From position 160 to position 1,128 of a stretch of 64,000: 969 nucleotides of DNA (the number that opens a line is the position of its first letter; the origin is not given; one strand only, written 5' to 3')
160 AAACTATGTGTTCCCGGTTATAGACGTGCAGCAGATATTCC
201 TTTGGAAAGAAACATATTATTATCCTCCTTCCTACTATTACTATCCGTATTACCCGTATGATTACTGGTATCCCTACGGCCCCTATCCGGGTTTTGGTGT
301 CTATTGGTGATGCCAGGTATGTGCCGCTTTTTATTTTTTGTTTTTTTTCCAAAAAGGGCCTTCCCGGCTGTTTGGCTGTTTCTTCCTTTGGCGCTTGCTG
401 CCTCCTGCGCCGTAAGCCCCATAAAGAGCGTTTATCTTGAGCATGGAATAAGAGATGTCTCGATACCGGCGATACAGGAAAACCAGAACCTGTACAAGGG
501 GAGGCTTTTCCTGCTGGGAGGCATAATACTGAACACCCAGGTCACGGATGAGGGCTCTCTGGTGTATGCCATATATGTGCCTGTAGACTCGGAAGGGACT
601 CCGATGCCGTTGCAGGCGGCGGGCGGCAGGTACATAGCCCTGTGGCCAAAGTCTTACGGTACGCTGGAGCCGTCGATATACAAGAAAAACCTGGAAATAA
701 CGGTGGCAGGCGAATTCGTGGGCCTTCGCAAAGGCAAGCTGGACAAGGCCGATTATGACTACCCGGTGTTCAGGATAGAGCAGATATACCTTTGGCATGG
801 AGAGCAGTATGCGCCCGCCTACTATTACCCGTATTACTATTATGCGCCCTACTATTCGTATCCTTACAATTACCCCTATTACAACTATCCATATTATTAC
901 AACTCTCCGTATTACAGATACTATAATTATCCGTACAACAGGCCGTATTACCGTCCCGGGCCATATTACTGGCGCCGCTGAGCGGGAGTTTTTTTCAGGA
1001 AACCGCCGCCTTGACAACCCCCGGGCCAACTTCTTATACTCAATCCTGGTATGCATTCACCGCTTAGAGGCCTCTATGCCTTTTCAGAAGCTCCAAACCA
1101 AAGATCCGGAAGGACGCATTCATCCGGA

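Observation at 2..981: Tandem Slp-like lipoprotein paralogs ending in extreme tyrosine/proline tails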

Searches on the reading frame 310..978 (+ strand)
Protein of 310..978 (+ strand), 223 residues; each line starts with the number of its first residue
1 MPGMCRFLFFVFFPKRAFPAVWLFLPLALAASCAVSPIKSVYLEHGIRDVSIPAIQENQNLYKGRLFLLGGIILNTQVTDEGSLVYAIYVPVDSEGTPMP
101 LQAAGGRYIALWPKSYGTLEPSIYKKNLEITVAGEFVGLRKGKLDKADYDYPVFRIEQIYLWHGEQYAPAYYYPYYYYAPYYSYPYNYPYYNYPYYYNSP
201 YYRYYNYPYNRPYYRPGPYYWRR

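Call 4: search_protein_families(library=pfam, proteins=[window:310-978:+], max_evalue=10)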
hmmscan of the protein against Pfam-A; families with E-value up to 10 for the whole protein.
window:310-978:+ (223 aa): 1 family
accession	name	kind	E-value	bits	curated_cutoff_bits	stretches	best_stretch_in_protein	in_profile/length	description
PF03843.18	Slp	-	6.7e-26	90.9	22.5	1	48-189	17-145/153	Outer membrane lipoprotein Slp family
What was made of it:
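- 310..981 (+): Gene 2, complete 223-aa Slp-family lipoprotein. Pfam Slp 90.9 bits (call 4).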

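Call 5: search_protein_families(library=ncbifam, proteins=[window:310-978:+], max_evalue=10)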
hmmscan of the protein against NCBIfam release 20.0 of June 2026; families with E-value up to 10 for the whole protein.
window:310-978:+ (223 aa): 1 family
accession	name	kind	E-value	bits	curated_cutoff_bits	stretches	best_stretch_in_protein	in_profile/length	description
TIGR00752.1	slp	superfamily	8.2e-19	67.7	88.45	1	23-202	7-178/182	Slp family lipoprotein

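Call 6: find_homologous_proteins(query=window:310-978:+)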
Query window:310-978:+ (223 aa): 27 proteins with E <= 0.001 among 319 candidates.
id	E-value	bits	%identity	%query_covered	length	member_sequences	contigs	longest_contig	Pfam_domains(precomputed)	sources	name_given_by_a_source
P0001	2.5e-147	507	100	100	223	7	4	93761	PF03843.19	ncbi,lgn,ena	-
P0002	1.4e-78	282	73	66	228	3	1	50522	PF03843.19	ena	-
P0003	2.9e-72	261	59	87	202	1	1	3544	PF03843.19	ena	-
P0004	2.2e-64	235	63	66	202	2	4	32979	PF03843.19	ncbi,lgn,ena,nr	ncbi:MAG: Slp family lipoprotein [Nitrospiraceae bacterium]|nr:Slp family lipoprotein [Nitrospiracea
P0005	4.4e-42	162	53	61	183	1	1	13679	PF03843.19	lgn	-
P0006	5.1e-40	156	49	61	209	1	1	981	PF03843.19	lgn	-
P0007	3.4e-39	153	43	72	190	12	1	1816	PF03843.19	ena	-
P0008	2.3e-38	150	47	61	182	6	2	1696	PF03843.19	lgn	-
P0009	3.0e-38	150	41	86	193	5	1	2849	PF03843.19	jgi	jgi:outer membrane lipoprotein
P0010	3.7e-38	149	46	69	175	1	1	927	PF03843.19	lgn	-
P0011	1.1e-37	148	46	64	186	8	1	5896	PF03843.19,PF08139.18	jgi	jgi:outer membrane lipoprotein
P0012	2.4e-34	137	38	81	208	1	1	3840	PF03843.19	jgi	jgi:outer membrane lipoprotein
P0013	1.0e-31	128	42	80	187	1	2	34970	PF03843.19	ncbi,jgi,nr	ncbi:MAG: hypothetical protein C4526_12895 [Nitrospiraceae bacterium]|nr:MAG: hypothetical protein C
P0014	2.0e-21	95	37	49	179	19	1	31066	PF03843.19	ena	-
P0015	5.7e-20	90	36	65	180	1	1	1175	PF03843.19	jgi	jgi:outer membrane lipoprotein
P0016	2.6e-18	84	31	83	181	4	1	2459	PF03843.19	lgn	-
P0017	9.5e-18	83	33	48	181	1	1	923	PF03843.19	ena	-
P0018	1.1e-17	82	32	68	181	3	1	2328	PF03843.19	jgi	jgi:outer membrane lipoprotein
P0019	1.3e-17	82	33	52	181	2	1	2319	PF03843.19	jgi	jgi:outer membrane lipoprotein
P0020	1.4e-17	82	35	48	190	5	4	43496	PF03843.19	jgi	jgi:outer membrane lipoprotein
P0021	2.9e-16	78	26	61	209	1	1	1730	PF03843.19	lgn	-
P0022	5.8e-16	77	31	68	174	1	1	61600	PF03843.19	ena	-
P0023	3.6e-15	74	28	63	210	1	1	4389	PF03843.19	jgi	jgi:outer membrane lipoprotein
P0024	9.0e-15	73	32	67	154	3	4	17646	PF03843.19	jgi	jgi:outer membrane lipoprotein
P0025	9.8e-14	69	30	66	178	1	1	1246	PF03843.19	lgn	-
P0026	3.0e-13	68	28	56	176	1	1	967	PF03843.19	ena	-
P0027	9.6e-13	66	28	68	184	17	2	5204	PF03843.19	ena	-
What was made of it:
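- On Slp family outer-membrane lipoprotein (Pfam PF03843): All 27 nearest homologs carry PF03843 (call 6).
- All 27 closest database homologs are PF03843 (call 6).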

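Call 7: find_encoding_contigs(protein=window:310-978:+, flank=10000)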
Protein window:310-978:+ (223 aa): 6 contigs read that carry it; 6 places shown.
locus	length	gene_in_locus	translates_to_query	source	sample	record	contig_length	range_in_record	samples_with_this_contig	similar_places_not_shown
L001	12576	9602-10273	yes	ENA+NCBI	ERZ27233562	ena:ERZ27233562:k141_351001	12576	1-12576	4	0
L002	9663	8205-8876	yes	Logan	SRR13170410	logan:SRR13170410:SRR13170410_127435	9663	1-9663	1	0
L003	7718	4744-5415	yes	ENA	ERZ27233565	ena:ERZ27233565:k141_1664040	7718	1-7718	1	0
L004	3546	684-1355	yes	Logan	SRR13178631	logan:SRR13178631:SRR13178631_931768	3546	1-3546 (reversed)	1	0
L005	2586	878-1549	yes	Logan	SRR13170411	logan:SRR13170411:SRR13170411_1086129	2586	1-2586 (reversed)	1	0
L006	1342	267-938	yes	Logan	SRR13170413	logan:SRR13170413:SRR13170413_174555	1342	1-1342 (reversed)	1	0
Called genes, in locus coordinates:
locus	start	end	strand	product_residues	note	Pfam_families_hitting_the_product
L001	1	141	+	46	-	?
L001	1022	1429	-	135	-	PF01850:PIN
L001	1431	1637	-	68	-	PF09957:VapB_antitoxin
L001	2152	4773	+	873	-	PF00989:PAS (weak), PF08448:PAS_4 (weak), PF13188:PAS_8 (weak), PF13426:PAS_9, PF08448:PAS_4, PF13426:PAS_9, PF02518:HATPase_c, PF00072:Response_reg, +3 more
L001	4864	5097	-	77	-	-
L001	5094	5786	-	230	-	PF03264:Cytochrom_NNT (faint), PF14522:Cytochrome_C7 (faint), PF14537:Cytochrom_c3_2 (faint), PF22113:Mtrc-MtrF_II-IV_dom (weak), PF09699:Paired_CXXCH_1 (faint)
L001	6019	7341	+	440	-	PF02120:Flg_hook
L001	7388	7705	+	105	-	PF01312:Bac_export_2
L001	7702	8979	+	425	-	PF03600:CitMHS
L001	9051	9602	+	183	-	PF03843:Slp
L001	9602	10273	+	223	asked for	PF03843:Slp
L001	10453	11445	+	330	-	PF00005:ABC_tran, PF08352:oligo_HPY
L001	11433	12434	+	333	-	PF00005:ABC_tran, PF08352:oligo_HPY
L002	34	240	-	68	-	PF09957:VapB_antitoxin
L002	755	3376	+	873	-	PF00989:PAS (weak), PF08448:PAS_4 (weak), PF13188:PAS_8 (weak), PF13426:PAS_9, PF08448:PAS_4, PF13426:PAS_9, PF02518:HATPase_c, PF00072:Response_reg, +3 more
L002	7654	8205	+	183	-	PF03843:Slp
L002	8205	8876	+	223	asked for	PF03843:Slp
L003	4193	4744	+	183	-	PF03843:Slp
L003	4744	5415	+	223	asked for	PF03843:Slp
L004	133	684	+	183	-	PF03843:Slp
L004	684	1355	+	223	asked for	PF03843:Slp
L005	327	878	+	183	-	PF03843:Slp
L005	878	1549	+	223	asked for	PF03843:Slp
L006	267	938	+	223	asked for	PF03843:Slp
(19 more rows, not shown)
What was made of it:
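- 310..981 (+): Identical protein on six contigs (call 7).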

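Call 21: search_solved_structures(query=A2, max_evalue=1)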
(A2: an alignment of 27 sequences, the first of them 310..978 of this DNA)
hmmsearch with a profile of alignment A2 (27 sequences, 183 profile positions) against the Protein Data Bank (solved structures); distinct sequences matched with E-value up to 1: 2.
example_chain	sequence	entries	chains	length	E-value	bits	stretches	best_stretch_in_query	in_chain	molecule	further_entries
7luv_D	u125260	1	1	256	0.46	12.8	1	23-99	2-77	THO complex subunit MFT1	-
7apx_D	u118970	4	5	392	1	11.8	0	23-98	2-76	THO complex subunit MFT1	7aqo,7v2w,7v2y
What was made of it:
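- Tried and rejected: Solved structure by sequence: none for the family (call 21).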

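Call 22: find_encoding_contigs(protein=P0002, flank=4000, max_places=2)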
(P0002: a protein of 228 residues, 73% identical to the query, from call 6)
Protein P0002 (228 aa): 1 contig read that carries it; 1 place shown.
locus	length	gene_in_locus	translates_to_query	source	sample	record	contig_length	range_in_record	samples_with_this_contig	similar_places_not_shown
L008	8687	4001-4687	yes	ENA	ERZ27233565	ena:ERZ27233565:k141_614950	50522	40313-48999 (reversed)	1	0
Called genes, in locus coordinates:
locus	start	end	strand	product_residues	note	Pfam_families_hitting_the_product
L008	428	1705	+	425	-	PF02120:Flg_hook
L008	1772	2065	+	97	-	PF01312:Bac_export_2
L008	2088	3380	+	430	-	PF03600:CitMHS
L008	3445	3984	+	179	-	PF03843:Slp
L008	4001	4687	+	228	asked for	PF03843:Slp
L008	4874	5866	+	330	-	PF00005:ABC_tran, PF08352:oligo_HPY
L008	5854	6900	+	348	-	PF00005:ABC_tran, PF08352:oligo_HPY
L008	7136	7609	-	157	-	PF00578:AhpC-TSA, PF08534:Redoxin, PF00085:Thioredoxin (faint), PF13905:Thioredoxin_8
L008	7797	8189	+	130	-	PF02675:AdoMet_dc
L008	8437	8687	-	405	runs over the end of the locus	PF00162:PGK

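Call 23: find_encoding_contigs(protein=P0004, flank=4000, max_places=2)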
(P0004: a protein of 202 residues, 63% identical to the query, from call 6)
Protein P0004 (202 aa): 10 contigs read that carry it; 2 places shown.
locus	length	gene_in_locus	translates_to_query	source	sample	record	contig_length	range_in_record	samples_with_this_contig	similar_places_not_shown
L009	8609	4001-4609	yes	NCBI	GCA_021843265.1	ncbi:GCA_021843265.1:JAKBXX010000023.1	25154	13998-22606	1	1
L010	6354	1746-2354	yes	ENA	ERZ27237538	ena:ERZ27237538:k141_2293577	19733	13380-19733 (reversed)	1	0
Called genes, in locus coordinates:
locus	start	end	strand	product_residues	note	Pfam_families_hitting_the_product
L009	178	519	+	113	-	-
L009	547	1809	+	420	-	PF02120:Flg_hook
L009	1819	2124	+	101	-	PF01312:Bac_export_2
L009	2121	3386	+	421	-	PF03600:CitMHS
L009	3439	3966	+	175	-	PF03843:Slp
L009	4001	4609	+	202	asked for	PF03843:Slp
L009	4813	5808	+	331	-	PF00005:ABC_tran, PF08352:oligo_HPY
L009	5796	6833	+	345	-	PF00005:ABC_tran, PF13304:AAA_21 (faint), PF08352:oligo_HPY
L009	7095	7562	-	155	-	PF00578:AhpC-TSA, PF08534:Redoxin, PF00085:Thioredoxin (faint), PF13905:Thioredoxin_8 (weak)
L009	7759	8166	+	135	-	PF02675:AdoMet_dc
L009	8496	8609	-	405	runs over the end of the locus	PF00162:PGK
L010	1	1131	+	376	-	?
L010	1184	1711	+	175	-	PF03843:Slp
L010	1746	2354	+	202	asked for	PF03843:Slp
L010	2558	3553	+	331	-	PF00005:ABC_tran, PF08352:oligo_HPY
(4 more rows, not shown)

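Call 24: find_encoding_contigs(protein=P0003, flank=4000, max_places=2)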
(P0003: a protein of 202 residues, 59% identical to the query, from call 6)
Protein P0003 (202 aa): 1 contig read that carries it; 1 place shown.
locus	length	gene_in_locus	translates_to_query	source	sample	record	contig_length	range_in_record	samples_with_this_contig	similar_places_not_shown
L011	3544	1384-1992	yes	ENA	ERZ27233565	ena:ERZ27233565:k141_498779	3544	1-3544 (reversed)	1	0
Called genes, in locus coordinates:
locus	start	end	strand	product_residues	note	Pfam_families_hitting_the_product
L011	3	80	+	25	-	?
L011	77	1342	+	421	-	PF03600:CitMHS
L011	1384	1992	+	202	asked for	PF03843:Slp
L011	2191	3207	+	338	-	PF02463:SMC_N (weak), PF00005:ABC_tran, PF08352:oligo_HPY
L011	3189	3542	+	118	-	?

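Call 26: predict_structure(alignment_id=A2)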
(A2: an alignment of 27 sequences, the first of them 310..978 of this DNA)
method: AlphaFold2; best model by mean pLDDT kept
length: 223 residues; sequences in the alignment: 27
mean_pLDDT: 77.5   pTM: 0.64
mean pLDDT of the five models: 77.5, 76.9, 76.8, 76.5, 75.8
residues with pLDDT >= 90: 121; 70-90: 26; 50-70: 15; < 50: 61
segments of 3 or more residues with pLDDT < 50: 1-4, 166-199, 201-222
pLDDT, mean of each block of 10 residues (from residue 1): 49 71 87 83 95 96 98 97 97 95 90 96 95 98 94 98 61 39 43 43 44 44 43
secondary structure, 60 per line:
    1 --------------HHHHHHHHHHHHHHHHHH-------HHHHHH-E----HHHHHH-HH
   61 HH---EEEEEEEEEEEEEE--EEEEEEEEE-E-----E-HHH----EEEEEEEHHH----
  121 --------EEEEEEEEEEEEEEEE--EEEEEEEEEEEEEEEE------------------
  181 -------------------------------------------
elements in order: H15-32 H40-45 H52-57 H59-62 E66-79 E82-90 E107-113 E129-144 E147-162

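Call 34: fold_search(model_id=the predicted structure, library=pdb)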
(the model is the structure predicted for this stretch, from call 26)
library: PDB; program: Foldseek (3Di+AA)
matches with E <= 10: 1137; with E <= 0.001: 2
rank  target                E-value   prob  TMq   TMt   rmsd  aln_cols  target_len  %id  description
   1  6cqo_D                5.6e-04  1.00  0.26  0.50   5.7       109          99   11  Crystal Structure of mitochondrial single-stranded DNA binding proteins from S. cerevisiae (SeMet Labeled), Rim1 (Form (released 2018-05-30)
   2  7uy5_J                9.0e-04  1.00  0.28  0.44   5.0       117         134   14  Tetrahymena telomerase with CST (released 2022-07-13)
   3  4gop_B                1.4e-03  1.00  0.24  0.42   6.1        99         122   10  Structure and Conformational Change of a Replication Protein A Heterotrimer Bound to ssDNA (released 2012-11-28)
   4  3tqy_B                1.4e-03  1.00  0.28  0.51   7.4       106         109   11  Structure of a single-stranded DNA-binding protein (ssb), from Coxiella burnetii (released 2011-09-21)
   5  4j15_A                1.8e-03  1.00  0.30  0.17   4.7       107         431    7  Crystal structure of human cytosolic aspartyl-tRNA synthetase, a component of multi-tRNA synthetase complex (released 2013-05-15)
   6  1woc_A                1.8e-03  0.99  0.25  0.48   6.4       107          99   16  Crystal structure of PriB (released 2005-01-25)
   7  3tqy_A                1.8e-03  0.99  0.24  0.43   8.4       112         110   13  Structure of a single-stranded DNA-binding protein (ssb), from Coxiella burnetii (released 2011-09-21)
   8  4glv_B                1.9e-03  1.00  0.30  0.58   5.9       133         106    9  OBody AM3L09 bound to hen egg-white lysozyme (released 2013-08-21)
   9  2pnh_A                1.9e-03  1.00  0.27  0.55   6.1       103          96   16  Escherichia coli PriB E39A variant (released 2007-08-07)
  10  6cqm_F                2.2e-03  1.00  0.26  0.54   5.6       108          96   10  Crystal Structure of mitochondrial single-stranded DNA binding proteins from S. cerevisiae, Rim1 (Form2) (released 2018-05-30)
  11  6m0t_C                2.3e-03  1.00  0.28  0.15  12.7       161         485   16  Crystal Structure of Lysyl-tRNA Synthetase from Plasmodium falciparum complexed with L-lysine and Cladosporin derivati (released 2021-04-21)
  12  4hid_A                2.3e-03  0.98  0.25  0.37   9.8       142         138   10  Crystal Structure of Schizosaccharomyces pombe Pot1pC bound to ssDNA (GCTTACGGT) (released 2012-12-12)
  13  5odn_B                2.4e-03  1.00  0.27  0.51   7.1       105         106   10  Salinibacter ruber Single-Strand Binding protein (released 2018-08-01)
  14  5yyu_C                2.6e-03  1.00  0.28  0.55   5.2        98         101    9  Crystal structure of Staphylococcus aureus single-stranded DNA-binding protein SsbB (released 2018-08-15)
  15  4dam_H                2.9e-03  1.00  0.30  0.56   5.6       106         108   10  Crystal structure of small single-stranded DNA-binding protein from Streptomyces coelicolor (released 2013-01-16)
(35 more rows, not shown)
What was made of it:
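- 451..795 (+): OB-fold beta-barrel core of gene 2 (residues ~48-162), ending in the conserved IYLW. Foldseek PDB hits to SSB, Rim1, PriB and tRNA-synthetase anticodon-binding OB domains (call 34).
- OB folds commonly oligomerise (call 34, from the nature of the hits).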

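Call 37: find_related_loci(query=window:310-978:+, collection=genome_contigs, flank=3000)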
Query window:310-978:+ (223 aa) in genome_contigs; peptide patterns used: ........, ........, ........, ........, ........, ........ (x = any residue, [..] = any of these).
344 stretches matched a pattern; 2 encode a relative of the query (tblastn E <= 1e-3); 2 distinct loci.
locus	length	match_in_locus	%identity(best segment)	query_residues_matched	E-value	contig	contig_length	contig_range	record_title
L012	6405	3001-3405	78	31-165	5e-69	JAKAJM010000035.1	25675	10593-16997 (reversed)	MAG: Nitrospirae bacterium isolate WY3.bin97 NODE_2972_length_25675_cov_1.611085, whole genome shotgun sequence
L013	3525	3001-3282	26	70-166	5e-10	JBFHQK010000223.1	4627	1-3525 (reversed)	MAG: Fontimonas sp. isolate Mix_sand08.2021.06.G.72 k141_1380855_length_4627_cov_9.1320, whole genome shotgun sequence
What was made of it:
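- Tried and rejected: The single-protein scan gave only two relatives (call 37).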

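Call 60: list_cluster_members(proteins=[P0001, L001:9051-9599:+, P0002, P0004])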
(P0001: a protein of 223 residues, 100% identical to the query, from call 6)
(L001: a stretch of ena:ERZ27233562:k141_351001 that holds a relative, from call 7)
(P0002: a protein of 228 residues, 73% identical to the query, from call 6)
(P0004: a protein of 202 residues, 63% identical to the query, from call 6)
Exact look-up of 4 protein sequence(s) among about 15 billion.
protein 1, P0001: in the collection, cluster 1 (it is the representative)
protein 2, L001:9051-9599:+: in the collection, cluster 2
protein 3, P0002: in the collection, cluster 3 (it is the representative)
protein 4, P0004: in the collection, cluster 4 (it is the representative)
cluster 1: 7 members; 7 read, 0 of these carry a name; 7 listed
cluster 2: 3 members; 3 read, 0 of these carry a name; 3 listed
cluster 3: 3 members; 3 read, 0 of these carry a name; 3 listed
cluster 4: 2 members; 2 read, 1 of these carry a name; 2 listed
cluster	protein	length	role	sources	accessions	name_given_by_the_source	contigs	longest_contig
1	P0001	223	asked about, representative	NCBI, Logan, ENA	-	-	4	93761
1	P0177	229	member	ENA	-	-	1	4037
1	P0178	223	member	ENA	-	-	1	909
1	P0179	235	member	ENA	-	-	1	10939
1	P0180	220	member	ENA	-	-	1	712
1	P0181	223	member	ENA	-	-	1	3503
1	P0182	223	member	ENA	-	-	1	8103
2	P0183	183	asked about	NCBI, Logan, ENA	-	-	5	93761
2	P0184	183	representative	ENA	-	-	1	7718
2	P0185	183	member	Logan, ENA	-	-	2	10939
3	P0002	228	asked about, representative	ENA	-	-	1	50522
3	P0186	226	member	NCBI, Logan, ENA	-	-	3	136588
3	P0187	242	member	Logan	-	-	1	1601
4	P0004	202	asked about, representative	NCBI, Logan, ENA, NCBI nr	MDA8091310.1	MAG: Slp family lipoprotein [Nitrospiraceae bacterium] | Slp family lipoprotein [Nitrospiraceae bacterium]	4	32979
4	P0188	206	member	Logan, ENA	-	-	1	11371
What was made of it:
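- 310..981 (+): Ortholog named 'Slp family lipoprotein' by NCBI (calls 6, 60).
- On Slp family (NCBIfam TIGR00752, 'superfamily' model): The proteins are diverged from the proteobacterial seed, yet NCBI names ortholog P0004 'Slp family lipoprotein' (calls 6, 60).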

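Call 62: find_encoding_contigs(protein=P0179, flank=1500, max_places=3)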
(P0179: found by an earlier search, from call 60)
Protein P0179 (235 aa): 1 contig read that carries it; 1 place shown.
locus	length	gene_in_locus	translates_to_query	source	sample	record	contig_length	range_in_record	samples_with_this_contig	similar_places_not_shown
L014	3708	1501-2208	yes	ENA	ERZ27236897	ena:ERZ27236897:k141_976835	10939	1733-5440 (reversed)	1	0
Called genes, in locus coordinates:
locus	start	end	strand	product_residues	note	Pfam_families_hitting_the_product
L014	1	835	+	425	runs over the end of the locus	PF03600:CitMHS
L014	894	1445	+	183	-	PF03843:Slp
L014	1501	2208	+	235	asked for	PF03843:Slp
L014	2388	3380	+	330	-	PF00005:ABC_tran, PF08352:oligo_HPY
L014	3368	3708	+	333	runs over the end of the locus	PF00005:ABC_tran, PF08352:oligo_HPY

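Call 63: find_encoding_contigs(protein=P0177, flank=1500, max_places=3)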
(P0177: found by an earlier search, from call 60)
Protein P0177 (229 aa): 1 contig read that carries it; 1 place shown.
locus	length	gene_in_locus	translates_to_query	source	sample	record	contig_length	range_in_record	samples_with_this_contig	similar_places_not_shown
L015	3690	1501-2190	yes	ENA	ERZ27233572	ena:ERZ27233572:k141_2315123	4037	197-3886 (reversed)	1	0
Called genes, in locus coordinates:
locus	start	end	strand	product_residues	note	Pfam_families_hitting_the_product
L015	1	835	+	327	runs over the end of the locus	?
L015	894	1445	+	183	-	PF03843:Slp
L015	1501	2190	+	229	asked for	PF03843:Slp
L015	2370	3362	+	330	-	PF00005:ABC_tran, PF08352:oligo_HPY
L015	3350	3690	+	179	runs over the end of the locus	?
